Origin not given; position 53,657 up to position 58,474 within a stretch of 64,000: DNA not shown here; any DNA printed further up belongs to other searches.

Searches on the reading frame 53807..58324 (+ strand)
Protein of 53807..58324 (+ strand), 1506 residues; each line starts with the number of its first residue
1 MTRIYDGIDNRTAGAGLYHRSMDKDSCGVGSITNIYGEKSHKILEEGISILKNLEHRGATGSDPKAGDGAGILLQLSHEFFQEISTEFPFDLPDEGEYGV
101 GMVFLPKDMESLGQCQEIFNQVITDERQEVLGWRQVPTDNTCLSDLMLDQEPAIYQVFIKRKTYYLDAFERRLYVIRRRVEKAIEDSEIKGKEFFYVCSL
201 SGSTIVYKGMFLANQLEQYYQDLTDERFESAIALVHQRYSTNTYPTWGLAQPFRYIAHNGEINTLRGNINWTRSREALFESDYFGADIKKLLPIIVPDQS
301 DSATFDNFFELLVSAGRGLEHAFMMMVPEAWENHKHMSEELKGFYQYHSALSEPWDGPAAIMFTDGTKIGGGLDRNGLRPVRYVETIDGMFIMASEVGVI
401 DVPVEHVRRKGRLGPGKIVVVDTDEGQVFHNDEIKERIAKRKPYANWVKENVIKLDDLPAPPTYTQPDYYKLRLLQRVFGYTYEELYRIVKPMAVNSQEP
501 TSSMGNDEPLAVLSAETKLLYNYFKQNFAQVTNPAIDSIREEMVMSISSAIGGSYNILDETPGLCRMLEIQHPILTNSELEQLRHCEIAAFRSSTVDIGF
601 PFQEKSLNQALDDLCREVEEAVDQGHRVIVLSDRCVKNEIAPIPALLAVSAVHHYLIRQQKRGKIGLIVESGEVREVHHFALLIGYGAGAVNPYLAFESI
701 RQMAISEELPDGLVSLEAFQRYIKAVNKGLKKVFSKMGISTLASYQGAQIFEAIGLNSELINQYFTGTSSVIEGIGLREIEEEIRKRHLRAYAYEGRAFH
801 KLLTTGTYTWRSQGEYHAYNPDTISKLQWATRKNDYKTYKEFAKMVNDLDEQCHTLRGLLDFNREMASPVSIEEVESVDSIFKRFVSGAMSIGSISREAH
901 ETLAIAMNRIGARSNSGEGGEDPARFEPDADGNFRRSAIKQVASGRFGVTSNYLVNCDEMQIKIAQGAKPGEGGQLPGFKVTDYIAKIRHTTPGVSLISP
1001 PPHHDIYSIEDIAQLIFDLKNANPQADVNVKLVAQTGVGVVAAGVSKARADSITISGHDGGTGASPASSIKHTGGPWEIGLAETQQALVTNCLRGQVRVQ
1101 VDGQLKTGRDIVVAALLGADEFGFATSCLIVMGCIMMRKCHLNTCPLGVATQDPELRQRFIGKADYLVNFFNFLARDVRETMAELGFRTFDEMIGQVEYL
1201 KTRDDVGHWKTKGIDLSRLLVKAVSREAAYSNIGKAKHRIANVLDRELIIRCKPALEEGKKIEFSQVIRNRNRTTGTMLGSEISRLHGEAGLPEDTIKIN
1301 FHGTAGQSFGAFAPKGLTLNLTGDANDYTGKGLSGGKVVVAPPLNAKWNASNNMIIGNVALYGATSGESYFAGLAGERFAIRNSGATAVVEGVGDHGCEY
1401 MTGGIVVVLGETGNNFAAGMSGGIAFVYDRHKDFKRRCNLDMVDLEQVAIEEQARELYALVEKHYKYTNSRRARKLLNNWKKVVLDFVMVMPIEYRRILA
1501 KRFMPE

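Call 7: search_protein_families(library=pfam, proteins=[window:53807-58324:+], max_evalue=0.001)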
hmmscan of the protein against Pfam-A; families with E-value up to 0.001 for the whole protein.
window:53807-58324:+ (1506 aa): 4 families
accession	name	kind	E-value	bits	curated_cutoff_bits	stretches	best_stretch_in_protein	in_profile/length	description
PF00310.26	GATase_2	-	2.1e-178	593.8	19.9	1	27-447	1-420/420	Glutamine amidotransferases class-II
PF01645.23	Glu_synthase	-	1.3e-149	498.9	20.4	1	817-1187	1-368/369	Conserved region in glutamate synthase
PF04898.20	Glu_syn_central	-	4.5e-114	381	22.8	1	476-757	3-277/277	Glutamate synthase central domain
PF01493.24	GXGXG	-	3.3e-84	281.6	32.5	1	1268-1453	3-188/190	GXGXG motif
